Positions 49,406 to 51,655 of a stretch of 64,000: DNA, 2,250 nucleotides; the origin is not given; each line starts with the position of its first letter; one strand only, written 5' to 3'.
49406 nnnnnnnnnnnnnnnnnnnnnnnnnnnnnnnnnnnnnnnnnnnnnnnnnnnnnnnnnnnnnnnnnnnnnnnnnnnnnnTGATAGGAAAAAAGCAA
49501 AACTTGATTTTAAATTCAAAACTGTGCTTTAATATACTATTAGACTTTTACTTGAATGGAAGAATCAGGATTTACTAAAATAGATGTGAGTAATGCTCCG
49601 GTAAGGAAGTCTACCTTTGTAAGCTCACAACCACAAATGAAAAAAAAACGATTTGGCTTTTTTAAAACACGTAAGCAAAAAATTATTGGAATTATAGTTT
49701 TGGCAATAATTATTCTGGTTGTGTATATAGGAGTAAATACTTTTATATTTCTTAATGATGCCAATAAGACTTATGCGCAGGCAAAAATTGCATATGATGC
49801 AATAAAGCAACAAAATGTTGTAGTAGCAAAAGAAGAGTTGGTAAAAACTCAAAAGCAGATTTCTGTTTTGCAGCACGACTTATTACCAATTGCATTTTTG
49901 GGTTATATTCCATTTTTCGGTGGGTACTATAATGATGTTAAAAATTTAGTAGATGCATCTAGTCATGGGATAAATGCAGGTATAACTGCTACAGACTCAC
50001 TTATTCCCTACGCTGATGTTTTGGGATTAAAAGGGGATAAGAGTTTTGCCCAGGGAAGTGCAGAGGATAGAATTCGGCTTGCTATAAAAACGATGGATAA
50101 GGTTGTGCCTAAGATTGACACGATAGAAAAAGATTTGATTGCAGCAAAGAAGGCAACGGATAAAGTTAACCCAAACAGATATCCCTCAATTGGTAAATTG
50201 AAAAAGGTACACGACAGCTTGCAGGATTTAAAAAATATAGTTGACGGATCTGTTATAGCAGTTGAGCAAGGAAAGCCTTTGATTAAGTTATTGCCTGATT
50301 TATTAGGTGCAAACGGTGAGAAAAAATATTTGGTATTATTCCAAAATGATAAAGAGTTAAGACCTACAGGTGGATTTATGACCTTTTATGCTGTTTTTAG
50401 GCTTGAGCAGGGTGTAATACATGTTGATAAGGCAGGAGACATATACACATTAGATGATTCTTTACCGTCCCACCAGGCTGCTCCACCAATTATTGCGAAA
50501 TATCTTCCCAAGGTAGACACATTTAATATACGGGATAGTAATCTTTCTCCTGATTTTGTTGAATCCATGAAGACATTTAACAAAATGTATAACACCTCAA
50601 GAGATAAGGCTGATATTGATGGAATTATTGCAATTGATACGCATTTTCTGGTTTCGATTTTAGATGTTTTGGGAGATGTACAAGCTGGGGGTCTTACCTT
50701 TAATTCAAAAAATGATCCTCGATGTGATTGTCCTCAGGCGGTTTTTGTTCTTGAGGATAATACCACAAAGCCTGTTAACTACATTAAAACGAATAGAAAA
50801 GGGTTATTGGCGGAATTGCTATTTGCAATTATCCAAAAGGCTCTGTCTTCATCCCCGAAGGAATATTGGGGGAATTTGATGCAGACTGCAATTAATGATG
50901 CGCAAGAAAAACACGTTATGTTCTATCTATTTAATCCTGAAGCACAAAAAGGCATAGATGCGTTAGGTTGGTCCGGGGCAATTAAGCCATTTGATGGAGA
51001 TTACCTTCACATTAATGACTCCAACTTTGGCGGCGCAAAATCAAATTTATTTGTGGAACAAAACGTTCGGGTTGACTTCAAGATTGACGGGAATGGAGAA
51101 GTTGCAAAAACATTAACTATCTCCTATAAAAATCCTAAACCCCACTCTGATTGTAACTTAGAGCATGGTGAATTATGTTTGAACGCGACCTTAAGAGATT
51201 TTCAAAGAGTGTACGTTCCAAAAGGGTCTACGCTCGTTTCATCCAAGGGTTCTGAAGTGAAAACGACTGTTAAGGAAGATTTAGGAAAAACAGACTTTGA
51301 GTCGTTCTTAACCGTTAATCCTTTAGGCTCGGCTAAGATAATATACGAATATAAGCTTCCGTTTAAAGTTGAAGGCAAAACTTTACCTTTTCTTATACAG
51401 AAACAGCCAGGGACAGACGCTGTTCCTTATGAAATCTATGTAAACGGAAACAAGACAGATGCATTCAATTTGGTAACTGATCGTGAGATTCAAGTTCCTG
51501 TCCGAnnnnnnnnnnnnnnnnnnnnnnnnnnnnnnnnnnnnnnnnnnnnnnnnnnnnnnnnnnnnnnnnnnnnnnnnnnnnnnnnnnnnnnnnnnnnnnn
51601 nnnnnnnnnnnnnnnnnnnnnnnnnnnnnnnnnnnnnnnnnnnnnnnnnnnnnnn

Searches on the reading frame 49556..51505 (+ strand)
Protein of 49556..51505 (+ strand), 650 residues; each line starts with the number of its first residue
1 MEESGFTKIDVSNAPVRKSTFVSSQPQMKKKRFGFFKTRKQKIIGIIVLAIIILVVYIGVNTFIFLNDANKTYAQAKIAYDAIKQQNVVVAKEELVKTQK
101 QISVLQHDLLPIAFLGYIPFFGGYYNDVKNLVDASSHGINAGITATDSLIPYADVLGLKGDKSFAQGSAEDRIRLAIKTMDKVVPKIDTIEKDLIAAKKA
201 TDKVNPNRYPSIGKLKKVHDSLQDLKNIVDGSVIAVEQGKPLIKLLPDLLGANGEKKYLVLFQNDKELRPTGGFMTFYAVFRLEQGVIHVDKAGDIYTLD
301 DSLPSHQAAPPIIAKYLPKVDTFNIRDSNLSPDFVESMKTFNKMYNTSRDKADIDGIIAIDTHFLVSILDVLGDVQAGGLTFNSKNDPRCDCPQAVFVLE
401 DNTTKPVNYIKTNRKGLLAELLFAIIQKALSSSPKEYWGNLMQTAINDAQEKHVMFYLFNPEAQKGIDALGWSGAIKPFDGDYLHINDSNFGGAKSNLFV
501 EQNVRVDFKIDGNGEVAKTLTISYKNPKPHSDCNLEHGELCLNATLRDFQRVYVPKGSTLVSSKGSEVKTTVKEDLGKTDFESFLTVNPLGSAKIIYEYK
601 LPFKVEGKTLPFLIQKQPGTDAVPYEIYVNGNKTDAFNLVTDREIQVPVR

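Call 8: search_protein_families(library=pfam, proteins=[window:49556-51505:+], max_evalue=0.01)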
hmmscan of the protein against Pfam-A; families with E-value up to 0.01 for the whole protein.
window:49556-51505:+ (650 aa): 1 family
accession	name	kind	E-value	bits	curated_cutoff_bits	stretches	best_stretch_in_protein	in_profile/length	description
PF13196.11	DUF4012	-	6.4e-25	88.8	28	1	253-384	1-132/144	Protein of unknown function (DUF4012)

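Call 13: find_related_loci(query=window:49556-51505:+, collection=genome_contigs, flank=10000)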
Query window:49556-51505:+ (650 aa) in genome_contigs; peptide patterns used: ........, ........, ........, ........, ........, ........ (x = any residue, [..] = any of these).
65 stretches matched a pattern; 4 encode a relative of the query (tblastn E <= 1e-3); 4 distinct loci.
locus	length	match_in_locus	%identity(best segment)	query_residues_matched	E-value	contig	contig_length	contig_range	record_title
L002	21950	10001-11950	96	1-650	0e+0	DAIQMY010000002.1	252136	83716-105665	MAG TPA_asm: Candidatus Levyibacteriota bacterium isolate CTOTU2445 NODE_12_length_252136_cov_8.324423, whole genome sho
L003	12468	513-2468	95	1-650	0e+0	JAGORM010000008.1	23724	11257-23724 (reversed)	MAG: Candidatus Levyibacteriota bacterium isolate Gw_Eff_bin_269 Gw_Eff_4230_length_23724_cov_11.482816, whole genome sh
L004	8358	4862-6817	71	1-650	0e+0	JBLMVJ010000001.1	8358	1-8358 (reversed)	MAG: Candidatus Levyibacteriota bacterium isolate MAG318 PRJNA960887_bin9_renamed_0, whole genome shotgun sequence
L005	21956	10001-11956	57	1-650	0e+0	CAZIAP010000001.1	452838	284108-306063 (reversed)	MAG TPA_asm: uncultured Gammaproteobacteria bacterium isolate SRP144015_co1_80 genome assembly, contig: NODE_5_length_45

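Call 32: search_protein_families(library=ncbifam, proteins=[window:49556-51505:+], max_evalue=0.001)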
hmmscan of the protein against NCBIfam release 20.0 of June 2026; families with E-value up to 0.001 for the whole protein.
window:49556-51505:+ (650 aa): 0 families
